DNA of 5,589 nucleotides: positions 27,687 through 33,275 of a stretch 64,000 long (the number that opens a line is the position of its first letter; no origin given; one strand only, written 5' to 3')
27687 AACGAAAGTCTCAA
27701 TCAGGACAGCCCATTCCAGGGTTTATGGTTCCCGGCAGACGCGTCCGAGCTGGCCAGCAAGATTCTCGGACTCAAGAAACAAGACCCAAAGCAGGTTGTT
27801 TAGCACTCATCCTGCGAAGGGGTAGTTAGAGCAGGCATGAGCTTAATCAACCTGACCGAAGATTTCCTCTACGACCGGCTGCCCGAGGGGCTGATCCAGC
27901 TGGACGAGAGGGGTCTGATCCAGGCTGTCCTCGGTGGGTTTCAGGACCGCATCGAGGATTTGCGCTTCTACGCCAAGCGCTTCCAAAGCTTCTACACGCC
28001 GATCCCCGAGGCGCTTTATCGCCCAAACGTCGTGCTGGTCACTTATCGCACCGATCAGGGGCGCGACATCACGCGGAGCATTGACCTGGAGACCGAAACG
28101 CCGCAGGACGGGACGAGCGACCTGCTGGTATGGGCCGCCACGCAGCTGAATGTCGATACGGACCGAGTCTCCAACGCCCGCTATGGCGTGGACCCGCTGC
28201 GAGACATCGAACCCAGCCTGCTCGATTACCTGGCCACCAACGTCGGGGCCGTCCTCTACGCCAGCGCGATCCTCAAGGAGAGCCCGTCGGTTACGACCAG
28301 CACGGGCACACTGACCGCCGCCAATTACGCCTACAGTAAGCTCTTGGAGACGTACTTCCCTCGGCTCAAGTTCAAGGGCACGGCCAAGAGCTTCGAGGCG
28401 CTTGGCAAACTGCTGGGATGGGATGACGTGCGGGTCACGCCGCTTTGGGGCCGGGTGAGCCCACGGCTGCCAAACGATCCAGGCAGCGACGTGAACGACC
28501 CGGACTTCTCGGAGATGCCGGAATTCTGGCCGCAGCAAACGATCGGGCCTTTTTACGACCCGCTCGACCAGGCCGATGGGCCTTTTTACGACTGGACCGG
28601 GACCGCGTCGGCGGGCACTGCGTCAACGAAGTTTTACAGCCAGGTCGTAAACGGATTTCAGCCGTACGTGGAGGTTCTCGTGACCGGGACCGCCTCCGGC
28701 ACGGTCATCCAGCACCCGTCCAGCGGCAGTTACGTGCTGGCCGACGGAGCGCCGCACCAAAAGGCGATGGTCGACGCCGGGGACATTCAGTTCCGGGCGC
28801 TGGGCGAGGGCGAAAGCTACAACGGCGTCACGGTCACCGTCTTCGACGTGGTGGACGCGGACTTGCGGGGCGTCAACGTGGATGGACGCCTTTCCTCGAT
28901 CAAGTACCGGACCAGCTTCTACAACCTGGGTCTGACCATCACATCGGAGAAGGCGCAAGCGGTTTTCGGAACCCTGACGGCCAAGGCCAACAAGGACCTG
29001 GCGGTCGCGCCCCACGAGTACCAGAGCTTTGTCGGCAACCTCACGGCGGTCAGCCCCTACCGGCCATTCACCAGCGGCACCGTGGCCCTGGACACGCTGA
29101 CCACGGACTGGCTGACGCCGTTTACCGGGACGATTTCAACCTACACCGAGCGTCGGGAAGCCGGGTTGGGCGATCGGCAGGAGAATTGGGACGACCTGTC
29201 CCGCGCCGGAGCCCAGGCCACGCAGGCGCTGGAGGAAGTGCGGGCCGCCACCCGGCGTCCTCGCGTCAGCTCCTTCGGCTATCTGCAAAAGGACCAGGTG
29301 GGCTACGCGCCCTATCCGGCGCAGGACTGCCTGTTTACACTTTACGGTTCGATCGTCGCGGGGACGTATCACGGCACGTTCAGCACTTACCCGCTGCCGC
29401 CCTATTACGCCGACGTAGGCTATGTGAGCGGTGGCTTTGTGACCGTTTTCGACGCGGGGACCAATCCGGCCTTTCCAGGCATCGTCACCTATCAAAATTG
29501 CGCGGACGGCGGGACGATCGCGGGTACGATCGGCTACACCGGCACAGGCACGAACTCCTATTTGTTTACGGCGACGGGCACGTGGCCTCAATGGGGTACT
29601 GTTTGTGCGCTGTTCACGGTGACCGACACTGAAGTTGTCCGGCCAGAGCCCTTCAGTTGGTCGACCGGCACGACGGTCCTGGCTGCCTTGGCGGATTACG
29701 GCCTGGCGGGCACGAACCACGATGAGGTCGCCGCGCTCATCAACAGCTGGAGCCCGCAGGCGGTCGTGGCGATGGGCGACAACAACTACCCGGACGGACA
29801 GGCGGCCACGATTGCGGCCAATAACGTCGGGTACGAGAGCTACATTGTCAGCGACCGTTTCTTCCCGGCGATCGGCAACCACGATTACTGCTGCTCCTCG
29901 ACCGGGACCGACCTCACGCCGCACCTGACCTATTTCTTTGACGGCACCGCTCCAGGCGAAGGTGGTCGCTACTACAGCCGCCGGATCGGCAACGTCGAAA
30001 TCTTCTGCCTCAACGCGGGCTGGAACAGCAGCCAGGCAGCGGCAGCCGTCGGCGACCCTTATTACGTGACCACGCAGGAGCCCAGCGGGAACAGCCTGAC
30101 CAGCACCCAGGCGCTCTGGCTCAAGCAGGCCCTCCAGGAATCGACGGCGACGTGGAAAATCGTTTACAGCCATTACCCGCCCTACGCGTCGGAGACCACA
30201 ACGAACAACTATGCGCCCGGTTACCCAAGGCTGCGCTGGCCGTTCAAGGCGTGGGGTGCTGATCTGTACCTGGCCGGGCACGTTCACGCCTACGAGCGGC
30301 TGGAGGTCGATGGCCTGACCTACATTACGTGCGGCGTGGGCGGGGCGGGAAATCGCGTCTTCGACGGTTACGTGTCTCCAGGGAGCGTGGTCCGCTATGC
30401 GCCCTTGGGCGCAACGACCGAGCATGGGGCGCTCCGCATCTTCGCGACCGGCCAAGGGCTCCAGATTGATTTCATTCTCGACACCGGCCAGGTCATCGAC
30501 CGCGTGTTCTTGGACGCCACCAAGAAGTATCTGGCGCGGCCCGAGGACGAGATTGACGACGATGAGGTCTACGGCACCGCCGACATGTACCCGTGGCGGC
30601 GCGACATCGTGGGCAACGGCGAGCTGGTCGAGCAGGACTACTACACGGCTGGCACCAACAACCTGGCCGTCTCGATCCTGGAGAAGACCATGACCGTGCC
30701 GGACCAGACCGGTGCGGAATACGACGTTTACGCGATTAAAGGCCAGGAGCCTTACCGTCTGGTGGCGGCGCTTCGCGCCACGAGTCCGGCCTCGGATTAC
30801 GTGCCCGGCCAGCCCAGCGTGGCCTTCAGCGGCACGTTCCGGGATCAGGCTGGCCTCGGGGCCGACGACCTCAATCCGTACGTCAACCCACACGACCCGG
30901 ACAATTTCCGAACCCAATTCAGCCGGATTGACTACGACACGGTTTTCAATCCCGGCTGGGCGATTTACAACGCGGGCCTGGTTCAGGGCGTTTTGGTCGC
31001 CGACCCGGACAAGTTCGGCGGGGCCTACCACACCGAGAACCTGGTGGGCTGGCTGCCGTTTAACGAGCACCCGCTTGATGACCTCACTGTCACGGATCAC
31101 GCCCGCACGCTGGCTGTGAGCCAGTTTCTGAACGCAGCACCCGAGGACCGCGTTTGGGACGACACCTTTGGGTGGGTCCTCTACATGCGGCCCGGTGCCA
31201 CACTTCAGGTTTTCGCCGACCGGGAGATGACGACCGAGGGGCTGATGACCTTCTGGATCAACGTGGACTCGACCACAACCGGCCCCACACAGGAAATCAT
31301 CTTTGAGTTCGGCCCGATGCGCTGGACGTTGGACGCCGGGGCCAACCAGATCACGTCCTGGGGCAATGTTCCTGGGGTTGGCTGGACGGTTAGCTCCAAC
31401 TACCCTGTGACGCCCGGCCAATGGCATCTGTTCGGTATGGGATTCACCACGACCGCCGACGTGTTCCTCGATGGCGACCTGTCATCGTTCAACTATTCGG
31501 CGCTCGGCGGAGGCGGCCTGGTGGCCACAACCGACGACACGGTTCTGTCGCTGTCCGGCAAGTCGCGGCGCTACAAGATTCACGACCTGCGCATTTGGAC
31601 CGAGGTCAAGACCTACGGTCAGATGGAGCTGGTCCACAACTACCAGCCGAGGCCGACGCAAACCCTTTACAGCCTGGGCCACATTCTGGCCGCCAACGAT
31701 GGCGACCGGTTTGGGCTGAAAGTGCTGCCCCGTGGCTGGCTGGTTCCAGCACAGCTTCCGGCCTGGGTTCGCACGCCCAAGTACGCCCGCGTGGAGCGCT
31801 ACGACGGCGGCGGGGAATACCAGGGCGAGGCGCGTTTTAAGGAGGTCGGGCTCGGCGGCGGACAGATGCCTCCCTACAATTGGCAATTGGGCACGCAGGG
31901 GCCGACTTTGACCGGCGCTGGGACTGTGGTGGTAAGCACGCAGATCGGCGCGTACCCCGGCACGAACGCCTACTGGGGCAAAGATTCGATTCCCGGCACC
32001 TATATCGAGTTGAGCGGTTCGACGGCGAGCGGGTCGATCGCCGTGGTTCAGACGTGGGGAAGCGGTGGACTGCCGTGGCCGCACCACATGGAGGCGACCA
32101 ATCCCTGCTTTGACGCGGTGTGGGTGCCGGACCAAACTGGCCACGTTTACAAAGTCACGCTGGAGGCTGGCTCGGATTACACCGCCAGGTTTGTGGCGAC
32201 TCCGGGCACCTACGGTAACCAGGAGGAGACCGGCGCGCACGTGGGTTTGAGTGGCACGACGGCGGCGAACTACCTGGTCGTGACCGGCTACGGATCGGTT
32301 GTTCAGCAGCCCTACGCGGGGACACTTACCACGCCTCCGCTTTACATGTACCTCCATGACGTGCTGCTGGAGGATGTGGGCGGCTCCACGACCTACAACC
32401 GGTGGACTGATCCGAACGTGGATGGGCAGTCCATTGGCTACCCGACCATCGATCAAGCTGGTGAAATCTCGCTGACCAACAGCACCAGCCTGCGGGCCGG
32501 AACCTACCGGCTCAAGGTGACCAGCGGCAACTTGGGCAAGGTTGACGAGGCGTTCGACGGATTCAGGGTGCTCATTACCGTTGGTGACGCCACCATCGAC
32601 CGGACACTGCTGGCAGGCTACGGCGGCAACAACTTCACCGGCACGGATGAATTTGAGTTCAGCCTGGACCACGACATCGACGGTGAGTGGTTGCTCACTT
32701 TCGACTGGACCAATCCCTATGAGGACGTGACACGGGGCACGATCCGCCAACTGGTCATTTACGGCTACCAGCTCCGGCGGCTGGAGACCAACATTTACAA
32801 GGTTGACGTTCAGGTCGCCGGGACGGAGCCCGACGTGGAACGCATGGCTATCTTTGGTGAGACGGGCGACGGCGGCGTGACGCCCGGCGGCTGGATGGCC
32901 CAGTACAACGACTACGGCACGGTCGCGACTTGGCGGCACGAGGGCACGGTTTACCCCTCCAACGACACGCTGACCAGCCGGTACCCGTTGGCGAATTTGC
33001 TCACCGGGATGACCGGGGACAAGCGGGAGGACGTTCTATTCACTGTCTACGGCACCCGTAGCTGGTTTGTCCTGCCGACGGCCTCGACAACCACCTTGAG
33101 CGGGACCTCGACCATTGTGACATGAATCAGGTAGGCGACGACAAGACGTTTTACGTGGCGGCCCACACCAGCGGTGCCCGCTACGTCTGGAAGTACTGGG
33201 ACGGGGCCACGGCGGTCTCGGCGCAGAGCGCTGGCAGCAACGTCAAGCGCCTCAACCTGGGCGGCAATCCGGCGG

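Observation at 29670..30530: Intact purple-acid-phosphatase-type enzyme inserted in a giant baseplate protein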

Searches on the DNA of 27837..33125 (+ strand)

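Call 10: search_dna_similar(query=window:27837-33125:+, collection=phages, mode=distant, max_rows=20)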
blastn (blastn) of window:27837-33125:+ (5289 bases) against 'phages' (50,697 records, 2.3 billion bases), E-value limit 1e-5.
No match.
